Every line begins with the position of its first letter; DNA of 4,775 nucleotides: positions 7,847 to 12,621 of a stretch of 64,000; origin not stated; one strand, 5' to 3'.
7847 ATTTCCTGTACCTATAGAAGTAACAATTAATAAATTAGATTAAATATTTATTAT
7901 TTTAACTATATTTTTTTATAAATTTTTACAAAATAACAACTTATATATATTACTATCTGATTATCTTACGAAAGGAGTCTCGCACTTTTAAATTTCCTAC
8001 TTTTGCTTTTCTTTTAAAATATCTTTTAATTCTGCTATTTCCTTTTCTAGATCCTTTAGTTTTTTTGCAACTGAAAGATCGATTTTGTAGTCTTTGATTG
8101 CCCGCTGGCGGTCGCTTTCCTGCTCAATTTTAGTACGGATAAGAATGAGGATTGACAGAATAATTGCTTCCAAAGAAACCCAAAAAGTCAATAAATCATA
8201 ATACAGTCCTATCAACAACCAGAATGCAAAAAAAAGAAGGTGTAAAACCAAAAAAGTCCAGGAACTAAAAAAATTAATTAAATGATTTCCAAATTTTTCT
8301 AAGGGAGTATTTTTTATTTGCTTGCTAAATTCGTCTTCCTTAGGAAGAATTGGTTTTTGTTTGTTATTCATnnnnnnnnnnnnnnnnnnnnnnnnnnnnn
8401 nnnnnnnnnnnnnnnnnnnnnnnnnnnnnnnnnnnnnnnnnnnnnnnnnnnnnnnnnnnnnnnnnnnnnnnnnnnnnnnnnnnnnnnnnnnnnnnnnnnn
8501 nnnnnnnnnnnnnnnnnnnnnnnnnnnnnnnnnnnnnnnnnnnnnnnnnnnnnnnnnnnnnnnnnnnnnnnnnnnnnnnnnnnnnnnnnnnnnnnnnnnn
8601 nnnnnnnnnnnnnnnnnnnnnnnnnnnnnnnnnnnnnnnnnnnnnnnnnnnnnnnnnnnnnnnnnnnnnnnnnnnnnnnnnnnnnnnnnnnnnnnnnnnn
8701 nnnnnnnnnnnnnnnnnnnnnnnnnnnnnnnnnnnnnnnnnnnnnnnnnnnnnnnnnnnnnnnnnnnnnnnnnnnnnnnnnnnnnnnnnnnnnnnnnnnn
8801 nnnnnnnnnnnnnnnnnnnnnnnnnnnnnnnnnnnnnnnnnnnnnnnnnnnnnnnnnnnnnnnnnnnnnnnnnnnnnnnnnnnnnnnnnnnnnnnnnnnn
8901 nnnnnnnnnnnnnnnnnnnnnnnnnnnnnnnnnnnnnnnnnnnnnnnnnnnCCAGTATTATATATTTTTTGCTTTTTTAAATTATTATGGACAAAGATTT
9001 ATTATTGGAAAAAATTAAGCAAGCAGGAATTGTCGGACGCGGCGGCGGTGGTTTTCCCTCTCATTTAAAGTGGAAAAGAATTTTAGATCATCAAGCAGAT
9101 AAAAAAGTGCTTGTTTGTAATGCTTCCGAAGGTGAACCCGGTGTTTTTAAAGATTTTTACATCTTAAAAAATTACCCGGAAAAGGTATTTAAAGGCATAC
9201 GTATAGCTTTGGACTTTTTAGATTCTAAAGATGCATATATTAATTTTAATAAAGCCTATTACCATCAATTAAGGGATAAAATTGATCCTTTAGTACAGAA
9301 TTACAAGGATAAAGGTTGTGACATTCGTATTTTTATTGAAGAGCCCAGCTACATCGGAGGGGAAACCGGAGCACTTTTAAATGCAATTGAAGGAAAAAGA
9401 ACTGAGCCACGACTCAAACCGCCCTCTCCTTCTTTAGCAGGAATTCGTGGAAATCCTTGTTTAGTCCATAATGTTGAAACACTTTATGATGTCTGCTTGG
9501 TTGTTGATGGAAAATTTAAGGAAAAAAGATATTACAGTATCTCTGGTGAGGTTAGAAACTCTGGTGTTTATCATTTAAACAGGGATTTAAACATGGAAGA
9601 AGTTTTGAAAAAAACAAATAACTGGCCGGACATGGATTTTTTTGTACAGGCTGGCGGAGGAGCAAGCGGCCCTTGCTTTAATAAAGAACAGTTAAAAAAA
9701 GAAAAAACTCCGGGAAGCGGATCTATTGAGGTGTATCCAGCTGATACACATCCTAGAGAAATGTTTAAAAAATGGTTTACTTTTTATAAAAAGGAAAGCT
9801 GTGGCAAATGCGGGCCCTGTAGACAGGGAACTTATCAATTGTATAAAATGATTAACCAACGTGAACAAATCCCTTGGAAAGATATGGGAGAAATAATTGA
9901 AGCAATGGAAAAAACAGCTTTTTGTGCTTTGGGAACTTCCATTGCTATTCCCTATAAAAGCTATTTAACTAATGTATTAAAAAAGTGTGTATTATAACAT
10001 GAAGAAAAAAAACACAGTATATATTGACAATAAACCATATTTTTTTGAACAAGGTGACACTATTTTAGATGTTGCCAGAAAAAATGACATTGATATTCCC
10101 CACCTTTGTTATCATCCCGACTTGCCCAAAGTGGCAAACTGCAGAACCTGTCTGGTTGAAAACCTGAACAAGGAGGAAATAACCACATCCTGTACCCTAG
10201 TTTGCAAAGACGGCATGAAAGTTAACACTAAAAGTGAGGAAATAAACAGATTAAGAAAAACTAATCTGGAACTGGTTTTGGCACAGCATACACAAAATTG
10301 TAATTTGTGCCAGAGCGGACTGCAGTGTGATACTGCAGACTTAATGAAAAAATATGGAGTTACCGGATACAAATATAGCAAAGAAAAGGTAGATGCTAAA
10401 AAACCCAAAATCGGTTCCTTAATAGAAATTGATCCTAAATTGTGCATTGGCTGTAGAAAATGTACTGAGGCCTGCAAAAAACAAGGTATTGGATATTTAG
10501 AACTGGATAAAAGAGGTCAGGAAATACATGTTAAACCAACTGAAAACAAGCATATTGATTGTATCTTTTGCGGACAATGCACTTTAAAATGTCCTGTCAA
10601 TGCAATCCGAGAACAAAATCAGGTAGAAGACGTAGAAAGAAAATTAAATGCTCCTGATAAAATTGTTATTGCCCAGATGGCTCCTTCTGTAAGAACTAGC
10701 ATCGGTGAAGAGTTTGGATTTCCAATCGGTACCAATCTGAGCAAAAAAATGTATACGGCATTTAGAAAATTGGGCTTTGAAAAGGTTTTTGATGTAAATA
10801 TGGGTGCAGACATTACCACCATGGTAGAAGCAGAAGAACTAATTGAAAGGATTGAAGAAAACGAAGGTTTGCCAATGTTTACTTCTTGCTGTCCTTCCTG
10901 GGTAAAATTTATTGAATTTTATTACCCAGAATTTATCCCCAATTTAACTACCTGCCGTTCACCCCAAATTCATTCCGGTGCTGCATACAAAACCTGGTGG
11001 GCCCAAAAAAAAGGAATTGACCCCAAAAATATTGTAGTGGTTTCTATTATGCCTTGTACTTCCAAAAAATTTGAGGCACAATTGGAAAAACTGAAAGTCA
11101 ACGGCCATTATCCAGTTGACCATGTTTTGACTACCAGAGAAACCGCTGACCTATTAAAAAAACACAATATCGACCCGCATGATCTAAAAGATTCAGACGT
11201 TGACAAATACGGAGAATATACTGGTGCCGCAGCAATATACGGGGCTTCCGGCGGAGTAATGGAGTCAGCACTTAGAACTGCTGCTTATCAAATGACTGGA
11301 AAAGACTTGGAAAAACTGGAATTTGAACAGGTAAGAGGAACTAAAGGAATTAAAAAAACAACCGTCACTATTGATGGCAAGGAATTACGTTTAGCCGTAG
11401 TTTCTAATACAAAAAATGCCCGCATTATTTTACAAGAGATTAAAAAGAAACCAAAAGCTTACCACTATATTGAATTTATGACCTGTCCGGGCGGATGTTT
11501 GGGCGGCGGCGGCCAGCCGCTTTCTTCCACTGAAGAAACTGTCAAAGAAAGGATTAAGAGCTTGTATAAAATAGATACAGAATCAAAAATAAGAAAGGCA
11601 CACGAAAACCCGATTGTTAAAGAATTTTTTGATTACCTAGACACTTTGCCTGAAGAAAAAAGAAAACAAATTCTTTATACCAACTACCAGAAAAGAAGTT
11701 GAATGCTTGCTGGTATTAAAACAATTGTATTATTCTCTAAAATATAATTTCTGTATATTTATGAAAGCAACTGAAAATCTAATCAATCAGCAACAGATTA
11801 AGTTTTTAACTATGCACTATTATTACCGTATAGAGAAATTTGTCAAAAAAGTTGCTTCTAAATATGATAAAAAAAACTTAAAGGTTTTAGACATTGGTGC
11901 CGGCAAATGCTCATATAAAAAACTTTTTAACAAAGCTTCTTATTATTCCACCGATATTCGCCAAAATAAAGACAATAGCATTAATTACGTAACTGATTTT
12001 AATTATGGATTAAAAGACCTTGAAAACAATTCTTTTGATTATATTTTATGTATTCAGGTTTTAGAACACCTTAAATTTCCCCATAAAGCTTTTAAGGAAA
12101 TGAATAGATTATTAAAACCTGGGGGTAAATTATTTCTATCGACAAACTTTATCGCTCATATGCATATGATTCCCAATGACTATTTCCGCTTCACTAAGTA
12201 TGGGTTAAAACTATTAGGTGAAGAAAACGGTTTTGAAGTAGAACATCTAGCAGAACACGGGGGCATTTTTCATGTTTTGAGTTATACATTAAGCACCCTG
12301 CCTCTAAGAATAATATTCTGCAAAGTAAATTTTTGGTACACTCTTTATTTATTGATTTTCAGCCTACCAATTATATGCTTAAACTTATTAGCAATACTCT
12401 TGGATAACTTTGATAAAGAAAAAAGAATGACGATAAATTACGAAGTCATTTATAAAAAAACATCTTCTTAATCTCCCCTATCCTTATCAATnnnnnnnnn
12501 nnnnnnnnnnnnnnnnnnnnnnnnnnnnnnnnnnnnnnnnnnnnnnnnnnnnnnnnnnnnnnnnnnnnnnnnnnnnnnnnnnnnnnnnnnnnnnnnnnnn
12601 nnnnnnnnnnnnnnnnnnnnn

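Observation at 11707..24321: Glycan-biosynthesis locus of about 12.6 kb with five tandem GT2 paralogs, a sulfotransferase, a B12 radical SAM enzyme, a methyltransferase, a Wzx flippase and a GT39-TPR enzyme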

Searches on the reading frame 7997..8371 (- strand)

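Call 10: search_protein_families(library=pfam, proteins=[window:7997-8371:-], max_evalue=0.0001)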
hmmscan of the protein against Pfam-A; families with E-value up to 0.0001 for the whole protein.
window:7997-8371:- (124 aa): 1 family
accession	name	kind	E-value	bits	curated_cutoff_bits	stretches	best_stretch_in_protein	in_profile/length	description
PF06210.16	DUF1003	-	5.2e-11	43.1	27.4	1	37-122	3-99/103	Protein of unknown function (DUF1003)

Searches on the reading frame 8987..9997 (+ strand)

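Call 4: search_protein_families(library=pfam, proteins=[window:8987-9997:+], max_evalue=0.01)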
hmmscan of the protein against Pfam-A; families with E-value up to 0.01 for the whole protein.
window:8987-9997:+ (336 aa): 2 families
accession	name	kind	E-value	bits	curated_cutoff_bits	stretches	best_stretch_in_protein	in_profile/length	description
PF01512.22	Complex1_51K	-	1.1e-33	116.7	31.2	1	10-169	1-148/150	Nuo51 FMN-binding domain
PF10589.14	NADH_4Fe-4S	-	5.1e-16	58.8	23.5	1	259-329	2-77/85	NADH-ubiquinone oxidoreductase-F iron-sulfur binding region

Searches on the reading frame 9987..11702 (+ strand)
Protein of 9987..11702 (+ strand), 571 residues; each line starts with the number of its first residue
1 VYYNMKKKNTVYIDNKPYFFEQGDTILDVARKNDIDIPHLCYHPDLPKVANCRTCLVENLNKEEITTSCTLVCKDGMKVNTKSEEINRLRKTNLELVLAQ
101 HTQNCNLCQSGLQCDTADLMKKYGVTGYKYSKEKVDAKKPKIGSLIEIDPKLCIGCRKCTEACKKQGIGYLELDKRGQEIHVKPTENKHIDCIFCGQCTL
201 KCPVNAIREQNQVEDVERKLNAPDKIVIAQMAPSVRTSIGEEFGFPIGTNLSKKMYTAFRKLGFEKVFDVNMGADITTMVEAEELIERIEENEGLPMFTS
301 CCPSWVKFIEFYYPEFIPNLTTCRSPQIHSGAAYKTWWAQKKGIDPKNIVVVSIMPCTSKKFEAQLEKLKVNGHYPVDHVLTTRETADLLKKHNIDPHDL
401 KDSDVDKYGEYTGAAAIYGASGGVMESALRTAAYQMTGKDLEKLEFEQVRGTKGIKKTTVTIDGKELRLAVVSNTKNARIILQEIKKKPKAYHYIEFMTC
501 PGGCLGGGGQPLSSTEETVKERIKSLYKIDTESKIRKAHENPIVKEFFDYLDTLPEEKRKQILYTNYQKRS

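Call 4: search_protein_families(library=pfam, proteins=[window:9987-11702:+], max_evalue=0.01)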
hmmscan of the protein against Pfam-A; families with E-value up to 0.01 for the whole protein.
window:9987-11702:+ (571 aa): 13 families
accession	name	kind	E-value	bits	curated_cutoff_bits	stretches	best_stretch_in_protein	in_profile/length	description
PF02906.19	Fe_hyd_lg_C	-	4.8e-89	298.6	22.1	1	225-508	1-245/245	Iron only hydrogenase large subunit, C-terminal domain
PF13510.11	Fer2_4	-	4.5e-16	59.1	22.8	1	10-83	5-81/82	2Fe-2S iron-sulfur cluster binding domain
PF02256.22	Fe_hyd_SSU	-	1.7e-11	44.4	24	1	517-570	2-56/56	Iron hydrogenase small subunit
PF12838.12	Fer4_7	-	7.7e-09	36.3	27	1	153-206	2-52/52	4Fe-4S dicluster domain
PF13187.11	Fer4_9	-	8.7e-09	35.7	27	1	153-207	2-52/52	4Fe-4S dicluster domain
PF14697.11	Fer4_21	-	8.6e-07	29.4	35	1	147-208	2-58/59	4Fe-4S dicluster domain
PF00037.32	Fer4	-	1.4e-06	28.3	21.1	2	191-208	7-24/24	4Fe-4S binding domain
PF10588.14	NADH-G_4Fe-4S_3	-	2.3e-06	27.5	27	1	90-126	1-37/40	NADH-ubiquinone oxidoreductase-G iron-sulfur binding region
PF13237.11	Fer4_10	-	4.1e-06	27.1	25.5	1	146-203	2-53/53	4Fe-4S dicluster domain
PF12837.12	Fer4_6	-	2.2e-05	24.6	25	1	146-166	2-22/24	4Fe-4S binding domain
PF12797.12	Fer4_2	-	0.00088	19.5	24.5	1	147-164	4-21/22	4Fe-4S binding domain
PF13183.11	Fer4_8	-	0.0018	19.2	27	0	191-219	4-32/68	4Fe-4S dicluster domain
PF13484.11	Fer4_16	-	0.0022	19.2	30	1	192-218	2-28/66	4Fe-4S double cluster binding domain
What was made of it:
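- Checked: Left: the [FeFe] hydrogenase gene ends at 11702 (call 4).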

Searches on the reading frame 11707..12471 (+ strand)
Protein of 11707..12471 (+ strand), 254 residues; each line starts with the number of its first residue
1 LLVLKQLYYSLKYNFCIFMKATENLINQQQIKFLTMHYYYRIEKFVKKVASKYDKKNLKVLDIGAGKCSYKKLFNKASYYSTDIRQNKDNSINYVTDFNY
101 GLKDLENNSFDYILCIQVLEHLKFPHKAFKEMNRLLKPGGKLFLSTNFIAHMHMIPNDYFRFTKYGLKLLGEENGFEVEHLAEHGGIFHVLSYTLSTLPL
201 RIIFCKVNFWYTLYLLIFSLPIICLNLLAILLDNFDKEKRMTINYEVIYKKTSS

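Call 3: search_protein_families(library=pfam, proteins=[window:11707-12471:+], max_evalue=0.01)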
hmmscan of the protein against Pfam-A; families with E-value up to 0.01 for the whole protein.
window:11707-12471:+ (254 aa): 10 families
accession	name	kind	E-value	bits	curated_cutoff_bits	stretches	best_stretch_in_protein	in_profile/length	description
PF13489.12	Methyltransf_23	-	9.1e-16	58.5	27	1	38-148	5-120/164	Methyltransferase domain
PF08241.18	Methyltransf_11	-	5.9e-13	49.7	21.2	1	61-144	1-95/95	Methyltransferase domain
PF08242.18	Methyltransf_12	-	6.9e-10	40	30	1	78-142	22-98/98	Methyltransferase domain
PF13847.12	Methyltransf_31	-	2.4e-09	37.5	27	1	56-146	3-111/145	Methyltransferase domain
PF13649.12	Methyltransf_25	-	3.6e-07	31.2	27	1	104-140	59-97/97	Methyltransferase domain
PF05219.18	DREV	-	0.00013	21.6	26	1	46-165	84-206/265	DREV methyltransferase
PF01209.24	Ubie_methyltran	-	0.00019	21.3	20.1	1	88-171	96-178/233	ubiE/COQ5 methyltransferase family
PF20922.3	Anamorsin_N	-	0.0017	18.5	27.1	1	104-146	46-89/163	Anamorsin, N-terminal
PF07021.18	MetW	-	0.0032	17.6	21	1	59-135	16-101/193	Methionine biosynthesis protein MetW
PF16803.11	DRE2_N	-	0.0087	16.7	23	0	99-147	40-92/130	Fe-S cluster assembly protein DRE2 N-terminus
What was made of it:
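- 11707..12471 (+): Class I SAM methyltransferase with a C-terminal hydrophobic anchor (residues about 202-231). The likely true start is the ATG at 11761. Pfam Methyltransf_23 9e-16 and Methyltransf_11 6e-13 (call 3).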

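Call 14: search_protein_families(library=ncbifam, proteins=[window:11707-12471:+], max_evalue=0.001)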
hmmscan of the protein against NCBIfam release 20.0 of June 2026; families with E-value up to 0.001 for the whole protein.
window:11707-12471:+ (254 aa): 12 families
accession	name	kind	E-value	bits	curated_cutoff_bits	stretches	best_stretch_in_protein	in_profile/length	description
TIGR01983.1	UbiG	equivalog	7.2e-10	38.5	102.95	1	87-146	94-153/228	bifunctional 2-polyprenyl-6-hydroxyphenol methylase/3-demethylubiquinol 3-O-methyltransferase UbiG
TIGR02072.1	BioC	equivalog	1.7e-07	31.3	184.95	1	47-153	25-141/244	malonyl-ACP O-methyltransferase BioC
NF043040.1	corrin_prot_MT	hypoth_equivalog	2.1e-07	30.6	180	1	17-147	3-150/216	corrinoid protein-associated methyltransferase CpaM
NF045667.1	MTase_DVU1556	equivalog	4.4e-07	29.6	155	1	56-146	22-121/213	DVU_1556 family methyltransferase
NF011650.0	PRK15068.1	equivalog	7e-06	25.1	209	1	99-151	178-232/324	tRNA 5-methoxyuridine(34)/uridine 5-oxyacetic acid(34) synthase CmoB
TIGR04345.1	ovoA_Cterm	equivalog_domain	3.8e-05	23.3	170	1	107-149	132-174/242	putative 4-mercaptohistidine N1-methyltransferase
TIGR01934.1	MenG_MenH_UbiE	subfamily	6.5e-05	22.3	158.35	1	86-156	84-153/223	ubiquinone/menaquinone biosynthesis methyltransferase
TIGR00452.1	TIGR00452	equivalog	0.0001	21.2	275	1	103-150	176-225/316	tRNA 5-methoxyuridine(34)/uridine 5-oxyacetic acid(34) synthase CmoB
NF001244.0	PRK00216.1-5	equivalog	0.00031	20.1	216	0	86-143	96-152/236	bifunctional demethylmenaquinone methyltransferase/2-methoxy-6-polyprenyl-1,4-benzoquinol methylase UbiE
NF052510.1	methyltran_MpqE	exception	0.00034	20.1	335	0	98-151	105-157/234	methyl-plastoquinone biosynthesis methyltransferase MpqE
NF008300.0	PRK11088.1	equivalog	0.00061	19.3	303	0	28-79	56-108/272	23S rRNA (guanine(745)-N(1))-methyltransferase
NF001243.0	PRK00216.1-4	equivalog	0.00089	18.7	235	0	105-171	112-178/237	demethylmenaquinone methyltransferase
